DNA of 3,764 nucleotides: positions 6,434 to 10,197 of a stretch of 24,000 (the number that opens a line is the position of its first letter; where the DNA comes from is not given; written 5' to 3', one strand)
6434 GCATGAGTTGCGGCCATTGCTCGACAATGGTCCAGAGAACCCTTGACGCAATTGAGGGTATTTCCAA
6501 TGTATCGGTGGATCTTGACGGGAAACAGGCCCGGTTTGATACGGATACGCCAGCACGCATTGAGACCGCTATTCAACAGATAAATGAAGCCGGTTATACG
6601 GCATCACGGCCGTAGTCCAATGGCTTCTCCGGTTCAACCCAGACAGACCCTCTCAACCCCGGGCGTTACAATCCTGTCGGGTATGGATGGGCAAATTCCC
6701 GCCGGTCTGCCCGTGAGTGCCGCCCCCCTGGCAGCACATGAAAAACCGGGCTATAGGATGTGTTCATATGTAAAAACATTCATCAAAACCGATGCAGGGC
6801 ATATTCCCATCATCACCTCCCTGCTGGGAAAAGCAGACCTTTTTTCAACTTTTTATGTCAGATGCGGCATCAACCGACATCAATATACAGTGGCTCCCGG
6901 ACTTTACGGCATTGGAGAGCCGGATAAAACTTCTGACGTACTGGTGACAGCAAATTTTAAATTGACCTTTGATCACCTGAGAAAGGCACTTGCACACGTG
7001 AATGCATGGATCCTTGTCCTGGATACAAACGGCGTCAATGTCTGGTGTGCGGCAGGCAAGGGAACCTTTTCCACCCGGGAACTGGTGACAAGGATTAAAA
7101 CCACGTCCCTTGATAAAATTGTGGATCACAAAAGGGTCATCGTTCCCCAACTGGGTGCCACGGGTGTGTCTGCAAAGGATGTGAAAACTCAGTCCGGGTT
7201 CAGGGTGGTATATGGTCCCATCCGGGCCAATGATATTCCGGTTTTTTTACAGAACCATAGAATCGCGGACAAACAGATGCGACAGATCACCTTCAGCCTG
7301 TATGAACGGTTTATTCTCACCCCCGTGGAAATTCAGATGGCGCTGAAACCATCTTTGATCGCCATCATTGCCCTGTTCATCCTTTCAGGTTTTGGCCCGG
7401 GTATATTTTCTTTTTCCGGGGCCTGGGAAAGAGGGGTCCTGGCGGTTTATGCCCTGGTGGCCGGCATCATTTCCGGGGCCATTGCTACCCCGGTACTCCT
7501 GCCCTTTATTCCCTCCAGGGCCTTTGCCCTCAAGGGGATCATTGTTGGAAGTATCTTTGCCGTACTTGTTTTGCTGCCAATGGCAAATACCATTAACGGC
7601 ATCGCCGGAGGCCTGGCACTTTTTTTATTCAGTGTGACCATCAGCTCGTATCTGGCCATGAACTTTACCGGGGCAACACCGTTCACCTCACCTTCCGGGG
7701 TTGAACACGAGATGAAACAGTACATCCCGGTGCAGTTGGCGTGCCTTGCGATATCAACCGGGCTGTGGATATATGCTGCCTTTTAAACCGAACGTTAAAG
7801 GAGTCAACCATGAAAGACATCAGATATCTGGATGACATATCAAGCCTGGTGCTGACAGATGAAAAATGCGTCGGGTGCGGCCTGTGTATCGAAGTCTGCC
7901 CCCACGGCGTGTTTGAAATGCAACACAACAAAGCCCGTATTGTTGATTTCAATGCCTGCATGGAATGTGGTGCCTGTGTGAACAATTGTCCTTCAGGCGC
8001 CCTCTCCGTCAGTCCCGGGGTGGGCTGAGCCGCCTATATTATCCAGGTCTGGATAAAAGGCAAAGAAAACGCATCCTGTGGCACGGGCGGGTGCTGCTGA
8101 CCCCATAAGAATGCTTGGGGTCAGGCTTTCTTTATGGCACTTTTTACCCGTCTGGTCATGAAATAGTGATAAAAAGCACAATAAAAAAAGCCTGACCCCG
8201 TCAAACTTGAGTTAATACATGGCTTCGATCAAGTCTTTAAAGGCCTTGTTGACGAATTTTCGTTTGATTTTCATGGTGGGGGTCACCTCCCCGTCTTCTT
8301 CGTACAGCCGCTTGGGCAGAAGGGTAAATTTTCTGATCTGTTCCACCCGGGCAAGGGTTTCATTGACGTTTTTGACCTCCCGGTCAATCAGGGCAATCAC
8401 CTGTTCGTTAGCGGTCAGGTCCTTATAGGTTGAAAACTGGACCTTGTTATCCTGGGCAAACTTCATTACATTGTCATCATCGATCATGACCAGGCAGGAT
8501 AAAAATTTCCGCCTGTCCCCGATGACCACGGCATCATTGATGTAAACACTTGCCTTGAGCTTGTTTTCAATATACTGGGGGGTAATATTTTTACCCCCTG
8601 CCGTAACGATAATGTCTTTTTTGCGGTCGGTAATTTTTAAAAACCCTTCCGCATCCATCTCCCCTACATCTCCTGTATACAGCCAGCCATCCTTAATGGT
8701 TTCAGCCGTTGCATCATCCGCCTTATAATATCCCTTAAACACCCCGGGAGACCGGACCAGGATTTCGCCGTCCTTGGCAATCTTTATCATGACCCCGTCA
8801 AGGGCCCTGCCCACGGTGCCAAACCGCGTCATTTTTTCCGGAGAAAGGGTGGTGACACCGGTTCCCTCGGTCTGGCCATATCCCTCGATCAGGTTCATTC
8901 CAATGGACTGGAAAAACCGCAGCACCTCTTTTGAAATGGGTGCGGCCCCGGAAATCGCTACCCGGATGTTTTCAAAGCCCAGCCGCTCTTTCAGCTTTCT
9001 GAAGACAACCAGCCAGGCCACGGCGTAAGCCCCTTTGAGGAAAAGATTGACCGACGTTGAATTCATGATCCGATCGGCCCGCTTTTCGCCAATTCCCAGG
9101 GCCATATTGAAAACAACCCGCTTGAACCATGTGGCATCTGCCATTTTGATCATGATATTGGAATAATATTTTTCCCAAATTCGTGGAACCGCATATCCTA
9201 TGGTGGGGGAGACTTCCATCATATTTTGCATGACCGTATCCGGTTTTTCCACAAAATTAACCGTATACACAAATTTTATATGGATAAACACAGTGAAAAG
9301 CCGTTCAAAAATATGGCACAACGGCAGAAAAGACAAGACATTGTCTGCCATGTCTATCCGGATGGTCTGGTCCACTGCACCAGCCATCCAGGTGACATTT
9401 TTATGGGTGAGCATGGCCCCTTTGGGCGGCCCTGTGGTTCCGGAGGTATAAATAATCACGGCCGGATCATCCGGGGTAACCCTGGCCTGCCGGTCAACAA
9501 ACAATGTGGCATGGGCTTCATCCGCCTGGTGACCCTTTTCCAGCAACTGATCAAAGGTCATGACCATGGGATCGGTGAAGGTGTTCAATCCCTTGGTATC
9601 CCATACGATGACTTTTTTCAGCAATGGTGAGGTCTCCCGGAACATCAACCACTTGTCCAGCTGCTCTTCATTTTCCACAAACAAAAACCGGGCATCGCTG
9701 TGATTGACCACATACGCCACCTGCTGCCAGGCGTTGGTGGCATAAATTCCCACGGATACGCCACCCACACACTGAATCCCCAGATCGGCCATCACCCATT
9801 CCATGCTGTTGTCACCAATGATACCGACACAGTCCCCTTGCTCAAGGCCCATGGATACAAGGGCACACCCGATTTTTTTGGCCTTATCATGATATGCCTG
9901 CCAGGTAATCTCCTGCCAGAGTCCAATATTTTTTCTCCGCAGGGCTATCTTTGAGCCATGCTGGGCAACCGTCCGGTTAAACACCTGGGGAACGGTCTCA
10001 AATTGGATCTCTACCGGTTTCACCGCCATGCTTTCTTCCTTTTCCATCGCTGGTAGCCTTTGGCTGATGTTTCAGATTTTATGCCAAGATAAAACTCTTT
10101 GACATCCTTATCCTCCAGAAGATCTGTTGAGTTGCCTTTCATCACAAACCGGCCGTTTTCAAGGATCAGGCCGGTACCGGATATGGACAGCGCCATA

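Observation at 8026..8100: hgcB appears to be a selenoprotein: in-frame UGA at the conserved Cys73 position, a conserved tail after it, and an fdhF-like SECIS hairpin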

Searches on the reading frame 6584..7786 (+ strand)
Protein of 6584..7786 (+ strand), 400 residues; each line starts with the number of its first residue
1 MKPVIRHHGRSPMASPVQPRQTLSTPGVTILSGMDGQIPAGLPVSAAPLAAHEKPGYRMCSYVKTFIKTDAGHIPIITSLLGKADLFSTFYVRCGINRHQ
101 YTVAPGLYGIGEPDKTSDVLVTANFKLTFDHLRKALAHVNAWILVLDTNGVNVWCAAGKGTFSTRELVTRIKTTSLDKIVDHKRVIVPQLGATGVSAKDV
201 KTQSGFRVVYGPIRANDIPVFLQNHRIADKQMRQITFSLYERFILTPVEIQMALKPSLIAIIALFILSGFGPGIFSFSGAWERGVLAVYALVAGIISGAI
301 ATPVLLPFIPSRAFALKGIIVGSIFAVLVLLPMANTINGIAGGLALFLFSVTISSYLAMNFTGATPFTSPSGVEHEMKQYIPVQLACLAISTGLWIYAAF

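Call 5: search_protein_families(library=pfam, proteins=[window:6584-7786:+], max_evalue=0.01)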
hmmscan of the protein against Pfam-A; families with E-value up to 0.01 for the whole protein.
window:6584-7786:+ (400 aa): 1 family
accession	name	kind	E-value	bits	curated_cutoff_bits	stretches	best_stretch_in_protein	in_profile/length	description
PF03599.22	CdhD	-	1.6e-14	53.9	24.8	1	98-221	263-386/387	CO dehydrogenase/acetyl-CoA synthase delta subunit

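Call 6: search_protein_families(library=ncbifam, proteins=[window:6584-7786:+], max_evalue=0.01)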
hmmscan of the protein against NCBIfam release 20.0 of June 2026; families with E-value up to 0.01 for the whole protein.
window:6584-7786:+ (400 aa): 3 families
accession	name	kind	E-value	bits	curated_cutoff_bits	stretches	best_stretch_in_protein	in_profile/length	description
NF040863.1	HgcA_corrinoid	equivalog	2.8e-127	424.4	275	1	75-399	2-323/325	mercury methylation corrinoid protein HgcA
NF043039.1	HgcAB_like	equivalog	8.3e-60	203.2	285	1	102-375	15-285/350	HgcAB-like fusion protein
NF003195.0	PRK04165.1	equivalog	1.6e-22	80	306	1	59-225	279-446/450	acetyl-CoA decarbonylase/synthase complex subunit gamma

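Call 73: search_protein_families(library=ncbifam, proteins=[window:6620-7786:+], max_evalue=1e-10)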
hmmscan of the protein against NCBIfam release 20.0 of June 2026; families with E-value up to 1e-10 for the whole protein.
window:6620-7786:+ (388 aa): 3 families
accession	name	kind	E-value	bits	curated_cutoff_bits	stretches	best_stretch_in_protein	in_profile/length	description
NF040863.1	HgcA_corrinoid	equivalog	2.5e-127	424.5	275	1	63-387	2-323/325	mercury methylation corrinoid protein HgcA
NF043039.1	HgcAB_like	equivalog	7.5e-60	203.4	285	1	90-363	15-285/350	HgcAB-like fusion protein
NF003195.0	PRK04165.1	equivalog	1.5e-22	80.1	306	1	46-213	278-446/450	acetyl-CoA decarbonylase/synthase complex subunit gamma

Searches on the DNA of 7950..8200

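Call 63: search_rna_families(source=window, start=7950, end=8200, threshold=evalue, max_evalue=10)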
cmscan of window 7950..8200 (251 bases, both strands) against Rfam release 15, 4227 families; matches with E-value up to 10: 11.
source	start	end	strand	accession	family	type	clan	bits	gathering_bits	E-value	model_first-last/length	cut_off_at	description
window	8121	8192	-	RF00932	mir-471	Gene; miRNA;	-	21.2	80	0.04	1-66/66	no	mir-471 microRNA precursor family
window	8118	8197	-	RF03323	mir-3613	Gene; miRNA;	-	20.9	91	0.037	1-86/86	no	mir-3613 microRNA precursor family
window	8123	8191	-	RF03566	mir-4875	Gene; miRNA;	-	20.8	90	0.069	1-73/73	no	mir-4875 microRNA precursor family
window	8109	8200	+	RF03621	MIR4245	Gene; miRNA;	-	20.5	74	0.24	1-119/128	3'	MIR4245 microRNA precursor family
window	8119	8198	+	RF03323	mir-3613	Gene; miRNA;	-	19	91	0.13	1-86/86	no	mir-3613 microRNA precursor family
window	8127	8189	-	RF03578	mir-3910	Gene; miRNA;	-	18.7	95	0.29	1-82/82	no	mir-3910 microRNA precursor family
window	8118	8199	-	RF03490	mir-1426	Gene; miRNA;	-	18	71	0.54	1-89/89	no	mir-1426 microRNA precursor family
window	8121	8185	+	RF03794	MIR5298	Gene; miRNA;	-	17.6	70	2.8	1-80/80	no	MIR5298 microRNA precursor family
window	8125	8193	+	RF03566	mir-4875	Gene; miRNA;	-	17.5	90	0.59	1-73/73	no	mir-4875 microRNA precursor family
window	8122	8194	-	RF03956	mir-737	Gene; miRNA;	-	16.1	60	6.1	1-63/63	no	mir-737 microRNA precursor family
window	8154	8192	-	RF02108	DLEU2_4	Gene; lncRNA;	-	12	40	5.1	19-58/58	no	Deleted in lymphocytic leukemia 2 conserved region 4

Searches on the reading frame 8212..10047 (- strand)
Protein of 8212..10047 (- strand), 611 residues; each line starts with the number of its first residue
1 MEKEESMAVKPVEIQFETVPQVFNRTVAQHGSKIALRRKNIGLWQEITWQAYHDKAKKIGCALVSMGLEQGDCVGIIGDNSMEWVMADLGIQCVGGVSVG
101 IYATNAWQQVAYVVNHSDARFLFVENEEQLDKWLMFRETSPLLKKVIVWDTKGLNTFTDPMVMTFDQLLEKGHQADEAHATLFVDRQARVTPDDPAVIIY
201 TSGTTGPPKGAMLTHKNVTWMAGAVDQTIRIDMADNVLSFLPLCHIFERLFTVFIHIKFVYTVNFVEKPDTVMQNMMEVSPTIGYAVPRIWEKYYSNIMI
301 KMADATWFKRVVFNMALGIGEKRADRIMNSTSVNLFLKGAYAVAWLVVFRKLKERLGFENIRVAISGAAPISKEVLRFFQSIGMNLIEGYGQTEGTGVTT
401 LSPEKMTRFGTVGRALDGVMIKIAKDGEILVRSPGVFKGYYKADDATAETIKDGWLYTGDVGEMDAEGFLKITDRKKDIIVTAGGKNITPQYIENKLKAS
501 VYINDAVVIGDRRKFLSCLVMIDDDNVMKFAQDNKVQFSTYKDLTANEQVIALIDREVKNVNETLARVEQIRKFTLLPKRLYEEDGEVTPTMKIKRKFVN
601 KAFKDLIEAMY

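Call 15: find_encoding_contigs(protein=window:8212-10047:-, flank=10000, max_places=4)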
Protein window:8212-10047:- (611 aa): no gene with exactly this product is on record in the collection.
